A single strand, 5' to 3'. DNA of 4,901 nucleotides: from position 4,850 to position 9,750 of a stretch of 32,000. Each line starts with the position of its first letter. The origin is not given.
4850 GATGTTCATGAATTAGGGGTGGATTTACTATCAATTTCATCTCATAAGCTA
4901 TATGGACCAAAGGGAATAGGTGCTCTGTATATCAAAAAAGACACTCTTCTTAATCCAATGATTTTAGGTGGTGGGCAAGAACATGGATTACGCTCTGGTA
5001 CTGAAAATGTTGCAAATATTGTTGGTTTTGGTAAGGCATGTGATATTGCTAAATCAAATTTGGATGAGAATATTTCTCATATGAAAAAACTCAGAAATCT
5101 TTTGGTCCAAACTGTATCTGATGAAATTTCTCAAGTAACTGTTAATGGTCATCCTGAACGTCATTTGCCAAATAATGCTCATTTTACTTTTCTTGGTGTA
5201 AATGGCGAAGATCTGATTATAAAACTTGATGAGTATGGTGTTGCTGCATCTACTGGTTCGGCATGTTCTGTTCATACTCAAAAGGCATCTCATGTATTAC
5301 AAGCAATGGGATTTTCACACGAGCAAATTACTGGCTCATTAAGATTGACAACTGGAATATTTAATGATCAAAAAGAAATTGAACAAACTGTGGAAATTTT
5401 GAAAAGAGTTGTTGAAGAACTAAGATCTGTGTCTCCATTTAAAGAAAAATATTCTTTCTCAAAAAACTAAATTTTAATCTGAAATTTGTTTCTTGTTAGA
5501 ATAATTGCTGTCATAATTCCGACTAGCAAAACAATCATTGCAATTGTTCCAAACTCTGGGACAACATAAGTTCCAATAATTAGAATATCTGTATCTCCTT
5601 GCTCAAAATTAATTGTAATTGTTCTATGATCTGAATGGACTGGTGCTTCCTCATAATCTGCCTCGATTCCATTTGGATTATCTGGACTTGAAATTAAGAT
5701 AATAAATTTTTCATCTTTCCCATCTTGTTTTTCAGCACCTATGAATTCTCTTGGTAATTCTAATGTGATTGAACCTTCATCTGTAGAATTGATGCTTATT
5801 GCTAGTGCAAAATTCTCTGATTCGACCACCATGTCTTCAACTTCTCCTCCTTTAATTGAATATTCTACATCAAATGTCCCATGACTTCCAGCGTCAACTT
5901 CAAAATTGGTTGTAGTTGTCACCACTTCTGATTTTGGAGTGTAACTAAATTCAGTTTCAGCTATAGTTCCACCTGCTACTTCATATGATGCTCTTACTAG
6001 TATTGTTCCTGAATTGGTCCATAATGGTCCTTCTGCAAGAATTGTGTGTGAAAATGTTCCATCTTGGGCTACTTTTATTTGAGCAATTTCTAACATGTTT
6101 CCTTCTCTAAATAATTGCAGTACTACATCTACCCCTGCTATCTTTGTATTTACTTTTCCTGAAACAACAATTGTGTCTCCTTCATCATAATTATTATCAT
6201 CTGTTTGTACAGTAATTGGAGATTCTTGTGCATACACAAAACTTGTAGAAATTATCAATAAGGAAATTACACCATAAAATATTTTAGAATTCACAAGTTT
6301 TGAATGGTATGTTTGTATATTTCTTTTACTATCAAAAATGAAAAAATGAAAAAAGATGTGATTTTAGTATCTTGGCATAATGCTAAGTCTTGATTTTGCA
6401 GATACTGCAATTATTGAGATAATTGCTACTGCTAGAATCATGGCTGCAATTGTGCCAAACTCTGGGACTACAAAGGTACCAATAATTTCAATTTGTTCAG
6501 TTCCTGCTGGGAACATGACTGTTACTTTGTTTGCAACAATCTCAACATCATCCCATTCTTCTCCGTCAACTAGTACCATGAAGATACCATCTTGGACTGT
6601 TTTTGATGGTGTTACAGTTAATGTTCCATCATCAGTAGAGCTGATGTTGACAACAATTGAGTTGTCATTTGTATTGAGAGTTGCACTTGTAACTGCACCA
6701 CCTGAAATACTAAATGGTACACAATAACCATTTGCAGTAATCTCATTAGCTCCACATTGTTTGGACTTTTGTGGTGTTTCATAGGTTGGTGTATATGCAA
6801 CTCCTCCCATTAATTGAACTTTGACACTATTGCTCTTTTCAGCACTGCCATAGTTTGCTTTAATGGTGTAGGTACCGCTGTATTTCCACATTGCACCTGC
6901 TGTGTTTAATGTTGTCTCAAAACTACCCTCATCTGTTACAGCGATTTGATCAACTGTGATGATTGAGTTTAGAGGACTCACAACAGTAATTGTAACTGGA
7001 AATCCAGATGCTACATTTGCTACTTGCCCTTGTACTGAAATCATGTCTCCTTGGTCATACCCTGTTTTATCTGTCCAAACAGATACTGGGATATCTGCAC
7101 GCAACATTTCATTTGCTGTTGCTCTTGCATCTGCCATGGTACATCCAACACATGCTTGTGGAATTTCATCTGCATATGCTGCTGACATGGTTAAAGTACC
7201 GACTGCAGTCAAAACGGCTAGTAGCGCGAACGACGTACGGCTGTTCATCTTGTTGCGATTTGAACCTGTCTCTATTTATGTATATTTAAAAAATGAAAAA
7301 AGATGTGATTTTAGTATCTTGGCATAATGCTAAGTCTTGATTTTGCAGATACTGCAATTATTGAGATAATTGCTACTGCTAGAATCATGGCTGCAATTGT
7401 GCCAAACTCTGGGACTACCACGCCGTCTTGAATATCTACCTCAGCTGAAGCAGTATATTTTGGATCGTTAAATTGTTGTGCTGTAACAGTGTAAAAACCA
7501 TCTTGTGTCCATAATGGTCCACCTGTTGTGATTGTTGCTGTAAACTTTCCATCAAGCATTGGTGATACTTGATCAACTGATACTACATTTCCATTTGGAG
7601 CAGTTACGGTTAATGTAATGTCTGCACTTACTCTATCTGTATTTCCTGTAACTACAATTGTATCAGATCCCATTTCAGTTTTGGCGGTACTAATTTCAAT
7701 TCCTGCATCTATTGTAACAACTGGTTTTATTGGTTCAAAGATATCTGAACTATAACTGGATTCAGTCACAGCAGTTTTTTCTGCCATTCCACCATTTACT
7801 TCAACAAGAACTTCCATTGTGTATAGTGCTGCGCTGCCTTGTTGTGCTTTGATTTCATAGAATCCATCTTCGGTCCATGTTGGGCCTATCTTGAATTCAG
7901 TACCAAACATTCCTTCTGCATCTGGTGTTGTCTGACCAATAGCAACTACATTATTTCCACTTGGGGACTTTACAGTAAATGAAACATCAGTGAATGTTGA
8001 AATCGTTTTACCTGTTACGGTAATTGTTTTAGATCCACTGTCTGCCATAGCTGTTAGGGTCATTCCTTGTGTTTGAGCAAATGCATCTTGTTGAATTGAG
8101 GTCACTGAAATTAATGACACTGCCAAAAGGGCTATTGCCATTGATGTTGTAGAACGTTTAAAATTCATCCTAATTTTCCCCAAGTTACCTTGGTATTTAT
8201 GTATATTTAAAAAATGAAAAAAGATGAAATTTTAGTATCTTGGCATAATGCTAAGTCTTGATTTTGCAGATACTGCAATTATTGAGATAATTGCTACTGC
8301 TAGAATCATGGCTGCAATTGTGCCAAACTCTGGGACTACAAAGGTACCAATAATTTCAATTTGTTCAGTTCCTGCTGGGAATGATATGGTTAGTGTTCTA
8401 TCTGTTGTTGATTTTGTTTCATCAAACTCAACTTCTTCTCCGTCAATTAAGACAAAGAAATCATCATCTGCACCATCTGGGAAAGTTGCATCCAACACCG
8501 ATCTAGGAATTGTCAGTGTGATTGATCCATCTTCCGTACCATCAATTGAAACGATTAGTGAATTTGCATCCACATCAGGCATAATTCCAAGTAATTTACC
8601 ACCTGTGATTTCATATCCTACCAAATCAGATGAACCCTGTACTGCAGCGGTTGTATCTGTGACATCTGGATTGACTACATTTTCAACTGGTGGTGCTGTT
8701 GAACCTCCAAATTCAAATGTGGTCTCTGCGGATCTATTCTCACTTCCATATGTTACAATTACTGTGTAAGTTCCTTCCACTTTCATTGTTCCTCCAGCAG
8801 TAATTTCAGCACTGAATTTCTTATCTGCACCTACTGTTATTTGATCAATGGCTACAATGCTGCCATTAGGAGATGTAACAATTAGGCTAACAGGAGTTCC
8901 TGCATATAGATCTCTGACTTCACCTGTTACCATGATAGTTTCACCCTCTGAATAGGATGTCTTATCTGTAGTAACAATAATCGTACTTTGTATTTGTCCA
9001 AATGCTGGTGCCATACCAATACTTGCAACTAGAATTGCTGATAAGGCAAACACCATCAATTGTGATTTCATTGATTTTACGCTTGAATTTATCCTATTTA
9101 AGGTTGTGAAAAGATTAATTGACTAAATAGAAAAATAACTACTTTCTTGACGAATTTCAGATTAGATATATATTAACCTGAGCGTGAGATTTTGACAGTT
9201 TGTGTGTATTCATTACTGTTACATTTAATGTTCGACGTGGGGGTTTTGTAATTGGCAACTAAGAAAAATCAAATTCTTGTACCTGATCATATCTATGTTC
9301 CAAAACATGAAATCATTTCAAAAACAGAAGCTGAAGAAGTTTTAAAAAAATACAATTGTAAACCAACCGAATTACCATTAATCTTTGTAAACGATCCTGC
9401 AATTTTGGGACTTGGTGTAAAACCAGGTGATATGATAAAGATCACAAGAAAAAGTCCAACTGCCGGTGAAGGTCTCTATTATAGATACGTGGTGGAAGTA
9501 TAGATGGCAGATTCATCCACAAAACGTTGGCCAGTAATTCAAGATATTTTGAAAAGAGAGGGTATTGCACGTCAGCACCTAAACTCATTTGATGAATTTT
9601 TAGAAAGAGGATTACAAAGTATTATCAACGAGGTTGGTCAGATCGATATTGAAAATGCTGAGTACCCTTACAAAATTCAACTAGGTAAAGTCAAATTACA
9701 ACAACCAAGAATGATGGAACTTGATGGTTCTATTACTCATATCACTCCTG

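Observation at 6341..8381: Near-identical 146-188 bp junction repeat: constant sorting-signal 3' end, stop, T-tract and TATA box between otherwise diverged genes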

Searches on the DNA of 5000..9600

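Call 25: search_rna_families(source=window, start=5000, end=9600, threshold=evalue, max_evalue=1)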
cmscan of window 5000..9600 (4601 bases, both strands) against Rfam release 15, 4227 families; matches with E-value up to 1: 1.
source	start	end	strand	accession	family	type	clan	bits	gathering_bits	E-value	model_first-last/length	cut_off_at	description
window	6129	6240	+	RF02706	TeloSII_ncR30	Gene; sRNA;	-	20.2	86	0.19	1-226/226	no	TeloSII non coding RNA 30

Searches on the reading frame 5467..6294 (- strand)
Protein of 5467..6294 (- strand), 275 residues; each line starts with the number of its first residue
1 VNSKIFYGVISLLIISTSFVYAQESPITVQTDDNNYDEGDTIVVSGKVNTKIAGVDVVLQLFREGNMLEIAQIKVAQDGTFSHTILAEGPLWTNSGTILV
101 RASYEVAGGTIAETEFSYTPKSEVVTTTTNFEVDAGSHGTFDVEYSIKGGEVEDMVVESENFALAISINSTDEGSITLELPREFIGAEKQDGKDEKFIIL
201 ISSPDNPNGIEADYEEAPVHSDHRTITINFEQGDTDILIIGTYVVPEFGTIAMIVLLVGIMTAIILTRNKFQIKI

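Call 7: search_protein_families(library=ncbifam, proteins=[window:5467-6294:-], max_evalue=0.1)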
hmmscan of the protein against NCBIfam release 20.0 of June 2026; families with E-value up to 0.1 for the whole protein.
window:5467-6294:- (275 aa): 2 families
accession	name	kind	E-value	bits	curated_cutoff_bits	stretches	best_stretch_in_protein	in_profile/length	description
TIGR04296.1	PEFG-CTERM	domain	1.8e-12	46.7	25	1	244-273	1-30/30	PEFG-CTERM sorting domain-containing protein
TIGR03024.1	arch_PEF_CTERM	domain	0.02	15.1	23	1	245-270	1-25/25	PEF-CTERM sorting domain-containing protein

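Call 8: search_protein_families(library=pfam, proteins=[window:5467-6294:-], max_evalue=0.1)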
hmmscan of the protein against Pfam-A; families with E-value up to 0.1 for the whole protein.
window:5467-6294:- (275 aa): 0 families

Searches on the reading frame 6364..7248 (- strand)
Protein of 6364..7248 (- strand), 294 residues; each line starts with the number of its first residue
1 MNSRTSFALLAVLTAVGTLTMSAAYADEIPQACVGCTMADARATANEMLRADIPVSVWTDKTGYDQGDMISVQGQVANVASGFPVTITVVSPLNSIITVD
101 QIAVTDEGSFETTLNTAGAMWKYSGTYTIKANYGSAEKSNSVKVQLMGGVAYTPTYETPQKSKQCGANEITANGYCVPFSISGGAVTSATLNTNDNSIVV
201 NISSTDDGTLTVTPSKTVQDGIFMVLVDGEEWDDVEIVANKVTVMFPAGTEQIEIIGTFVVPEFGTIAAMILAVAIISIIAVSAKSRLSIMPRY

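Call 7: search_protein_families(library=ncbifam, proteins=[window:6364-7248:-], max_evalue=0.1)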
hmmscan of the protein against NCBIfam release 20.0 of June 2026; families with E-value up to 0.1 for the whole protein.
window:6364-7248:- (294 aa): 2 families
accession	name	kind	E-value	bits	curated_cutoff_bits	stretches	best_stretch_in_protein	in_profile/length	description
TIGR04296.1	PEFG-CTERM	domain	1.7e-12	46.8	25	1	260-289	1-30/30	PEFG-CTERM sorting domain-containing protein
NF008665.0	PRK11667.1-3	equivalog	0.0034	17.4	149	1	115-175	69-125/154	hypothetical protein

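Call 8: search_protein_families(library=pfam, proteins=[window:6364-7248:-], max_evalue=0.1)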
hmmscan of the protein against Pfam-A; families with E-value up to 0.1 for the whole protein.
window:6364-7248:- (294 aa): 2 families
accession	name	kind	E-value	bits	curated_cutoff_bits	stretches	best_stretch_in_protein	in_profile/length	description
PF01835.25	MG2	-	0.0032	18.2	32.8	1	57-143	4-95/96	MG2 domain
PF19077.6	Big_13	-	0.076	14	27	0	184-228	38-82/102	Bacterial Ig-like domain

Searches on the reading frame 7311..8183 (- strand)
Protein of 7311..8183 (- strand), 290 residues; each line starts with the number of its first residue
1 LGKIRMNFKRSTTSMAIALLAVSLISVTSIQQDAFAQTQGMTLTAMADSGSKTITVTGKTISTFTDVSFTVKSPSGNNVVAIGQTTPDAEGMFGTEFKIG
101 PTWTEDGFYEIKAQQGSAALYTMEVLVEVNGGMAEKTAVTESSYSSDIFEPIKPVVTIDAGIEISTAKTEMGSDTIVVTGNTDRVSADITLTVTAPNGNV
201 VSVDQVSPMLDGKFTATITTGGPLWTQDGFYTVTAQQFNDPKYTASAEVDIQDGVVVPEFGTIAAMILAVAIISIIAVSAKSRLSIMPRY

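Call 7: search_protein_families(library=ncbifam, proteins=[window:7311-8183:-], max_evalue=0.1)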
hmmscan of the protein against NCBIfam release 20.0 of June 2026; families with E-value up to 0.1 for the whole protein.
window:7311-8183:- (290 aa): 1 family
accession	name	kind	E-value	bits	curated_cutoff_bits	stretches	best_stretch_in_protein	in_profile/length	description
TIGR04296.1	PEFG-CTERM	domain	3.2e-12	45.8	25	1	256-285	1-30/30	PEFG-CTERM sorting domain-containing protein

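Call 8: search_protein_families(library=pfam, proteins=[window:7311-8183:-], max_evalue=0.1)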
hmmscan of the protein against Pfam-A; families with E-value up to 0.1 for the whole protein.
window:7311-8183:- (290 aa): 2 families
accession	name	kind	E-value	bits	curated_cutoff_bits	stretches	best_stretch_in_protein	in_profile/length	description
PF01835.25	MG2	-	0.00047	20.9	32.8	0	63-127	33-96/96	MG2 domain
PF24668.1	KH_Vigilin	-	0.0019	18.1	27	1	160-186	13-37/50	Vigilin KH domain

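Call 14: find_encoding_contigs(protein=window:7311-8183:-, flank=10000, max_places=10)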
Protein window:7311-8183:- (290 aa): no gene with exactly this product is on record in the collection.

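Call 15: find_encoding_contigs(protein=window:7311-8168:-, flank=10000, max_places=10)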
Protein window:7311-8168:- (285 aa): no gene with exactly this product is on record in the collection.

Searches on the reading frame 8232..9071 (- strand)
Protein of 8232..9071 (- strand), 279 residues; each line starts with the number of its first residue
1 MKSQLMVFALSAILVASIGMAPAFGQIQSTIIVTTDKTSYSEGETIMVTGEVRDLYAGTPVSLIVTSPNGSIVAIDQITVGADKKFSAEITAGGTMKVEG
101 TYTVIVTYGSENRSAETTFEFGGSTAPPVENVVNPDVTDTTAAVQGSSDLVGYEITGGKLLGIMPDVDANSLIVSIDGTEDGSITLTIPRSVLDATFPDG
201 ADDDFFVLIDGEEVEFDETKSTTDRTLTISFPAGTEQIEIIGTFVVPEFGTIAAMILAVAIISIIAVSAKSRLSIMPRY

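Call 7: search_protein_families(library=ncbifam, proteins=[window:8232-9071:-], max_evalue=0.1)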
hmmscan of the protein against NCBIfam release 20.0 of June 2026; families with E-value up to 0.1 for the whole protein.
window:8232-9071:- (279 aa): 3 families
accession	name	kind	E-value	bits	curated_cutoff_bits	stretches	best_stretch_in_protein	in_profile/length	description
TIGR04296.1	PEFG-CTERM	domain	3.1e-12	45.9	25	1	245-274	1-30/30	PEFG-CTERM sorting domain-containing protein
NF033681.1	ExeM_NucH_DNase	subfamily_domain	0.031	13.1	300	1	33-142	38-150/546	ExeM/NucH family extracellular endonuclease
NF009453.0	PRK12813.1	equivalog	0.043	13.4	264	1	59-116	124-181/223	flagellar basal body rod modification protein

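Call 8: search_protein_families(library=pfam, proteins=[window:8232-9071:-], max_evalue=0.1)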
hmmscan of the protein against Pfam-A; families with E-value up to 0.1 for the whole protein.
window:8232-9071:- (279 aa): 1 family
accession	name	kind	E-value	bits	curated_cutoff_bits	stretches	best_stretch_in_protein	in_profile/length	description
PF01835.25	MG2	-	0.0019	18.9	32.8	1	32-120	3-95/96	MG2 domain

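Call 13: find_encoding_contigs(protein=window:8232-9071:-, flank=10000, max_places=10)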
Protein window:8232-9071:- (279 aa): no gene with exactly this product is on record in the collection.

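Call 38: find_homologous_proteins(query=window:8232-9071:-, max_evalue=0.00001)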
Query window:8232-9071:- (279 aa): 6854 proteins with E <= 0.00001 among 8000 candidates; the best 120 are listed.
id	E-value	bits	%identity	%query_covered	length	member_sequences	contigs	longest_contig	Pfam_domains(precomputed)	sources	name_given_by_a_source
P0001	5.6e-167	572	100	100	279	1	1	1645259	-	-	-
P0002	5.2e-156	536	92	100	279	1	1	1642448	-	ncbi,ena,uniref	ncbi:PEFG-CTERM sorting domain-containing protein [Nitrosopumilus sp.]|uniref:PEFG-CTERM sorting dom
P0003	9.4e-154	528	91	100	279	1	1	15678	-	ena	-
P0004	2.1e-145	501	86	100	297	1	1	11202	-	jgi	-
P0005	6.7e-137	473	83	100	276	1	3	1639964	-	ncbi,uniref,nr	ncbi:hypothetical protein NKOR_01580 [Candidatus Nitrosopumilus koreensis AR1]|uniref:PEFG-CTERM sor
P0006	2.6e-136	471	81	100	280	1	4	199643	-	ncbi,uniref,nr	ncbi:MG2 domain protein [Marine Group I thaumarchaeote SCGC AAA799-E16]|uniref:MG2 domain protein n=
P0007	1.1e-131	456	80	100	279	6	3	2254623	-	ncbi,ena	-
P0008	3.7e-131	454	80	100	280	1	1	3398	-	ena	-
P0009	4.1e-131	454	80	100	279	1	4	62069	-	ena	-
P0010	8.1e-131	453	80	100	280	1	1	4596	-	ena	-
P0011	1.0e-130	453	79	100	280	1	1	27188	-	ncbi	-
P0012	1.1e-130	453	80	100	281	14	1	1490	-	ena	-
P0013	1.2e-130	453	79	100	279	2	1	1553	-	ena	-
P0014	1.8e-130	452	80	100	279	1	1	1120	-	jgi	-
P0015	8.1e-130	450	78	100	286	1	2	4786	-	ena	-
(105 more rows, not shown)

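Call 54: predict_structure(alignment_id=A3)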
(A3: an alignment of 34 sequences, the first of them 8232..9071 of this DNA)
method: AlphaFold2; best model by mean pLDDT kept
length: 279 residues; sequences in the alignment: 34
mean_pLDDT: 66.2   pTM: 0.36
mean pLDDT of the five models: 66.2, 65.7, 63.3, 61.2, 57.7
residues with pLDDT >= 90: 0; 70-90: 162; 50-70: 62; < 50: 55
segments of 3 or more residues with pLDDT < 50: 1-28, 126-148, 276-279
pLDDT, mean of each block of 10 residues (from residue 1): 35 34 41 79 79 69 79 76 78 72 77 75 54 34 43 75 69 77 80 59 73 80 80 79 59 73 72 50
secondary structure, 60 per line:
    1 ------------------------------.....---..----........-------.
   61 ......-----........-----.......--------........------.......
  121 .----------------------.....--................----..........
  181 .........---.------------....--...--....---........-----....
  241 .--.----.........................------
elements in order: E31-35 E45-52 E60-66 E72-79 E85-91 E100-107 E114-121 E144-148 E151-166 E171-189 E206-209 E212-214 E217-220 E224-231 E237-241 H249-273

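Call 57: fold_search(model_id=the predicted structure, library=pdb)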
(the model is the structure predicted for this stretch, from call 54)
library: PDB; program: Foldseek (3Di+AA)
matches with E <= 10: 1905; with E <= 0.001: 185
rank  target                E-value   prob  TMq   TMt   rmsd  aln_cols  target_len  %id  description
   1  8cem_E                1.3e-05  1.00  0.30  0.14  16.0       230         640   14  Structure of bovine native C3, re-refinement (released 2023-04-05)
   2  3l3o_A                1.3e-05  1.00  0.30  0.13  15.7       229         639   12  Staphylococcal Complement Inhibitor (SCIN) in complex with Human Complement Component C3c (released 2010-08-04)
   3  8uin_A                1.4e-05  1.00  0.28  0.13  16.1       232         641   14  Structure of the C3bBb-albicin complex (released 2024-05-08)
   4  8eok_G                1.5e-05  1.00  0.29  0.13  15.8       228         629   12  Structure of the C3bB proconvertase in complex with lufaxin and factor Xa (released 2023-08-30)
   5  9sv8_B                1.7e-05  1.00  0.28  0.13  16.1       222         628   13  Herpes simplex virus 2 delta28-73 glycoprotein C ectodomain in complex with C3b (released 2025-12-10)
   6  5fo7_A                1.9e-05  1.00  0.28  0.13  15.9       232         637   13  Crystal Structure of Human Complement C3b at 2.8 Angstrom resolution (released 2016-04-06)
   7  3nms_A                2.2e-05  1.00  0.30  0.13  15.8       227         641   12  Staphylococcal Complement Inhibitor (SCIN) in complex with Human Complement C3c (released 2010-08-04)
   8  6ru5_A                2.2e-05  1.00  0.29  0.13  15.3       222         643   14  human complement C3 in complex with the hC3Nb1 nanobody (released 2019-08-21)
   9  2wii_A                2.2e-05  1.00  0.29  0.13  15.7       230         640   13  Complement C3b in complex with factor H domains 1-4 (released 2009-06-09)
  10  7zgj_A                2.2e-05  1.00  0.30  0.13  15.8       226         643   12  Trypanosoma brucei gambiense ISG65 in complex with human complement component C3 (released 2023-04-05)
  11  8cem_F                3.0e-05  1.00  0.29  0.13  15.6       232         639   15  Structure of bovine native C3, re-refinement (released 2023-04-05)
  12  2a74_D                3.4e-05  1.00  0.28  0.13  15.5       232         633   14  Human Complement Component C3c (released 2005-09-27)
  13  9qk2_F                3.8e-05  1.00  0.30  0.14  15.2       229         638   13  Structure of the Complement classical and lectin pathway C3 convertase in complex with substrate C3 (released 2025-12-24)
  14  3l5n_A                4.2e-05  1.00  0.30  0.14  15.3       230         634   14  Staphylococcal Complement Inhibitor (SCIN) in complex with Human Complement Component C3b (released 2010-08-04)
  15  2qki_A                4.2e-05  1.00  0.28  0.13  15.5       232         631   14  Human C3c in complex with the inhibitor compstatin (released 2007-08-14)
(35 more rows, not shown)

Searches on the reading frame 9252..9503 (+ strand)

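Call 56: search_protein_families(library=ncbifam, proteins=[window:9252-9503:+], max_evalue=0.00001)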
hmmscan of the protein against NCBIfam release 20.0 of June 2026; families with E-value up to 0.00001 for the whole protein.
window:9252-9503:+ (83 aa): 1 family
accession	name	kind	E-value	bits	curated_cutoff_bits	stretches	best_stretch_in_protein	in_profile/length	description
NF007129.0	PRK09570.1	equivalog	1.7e-29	101.4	83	1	6-82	3-79/80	DNA-directed RNA polymerase subunit H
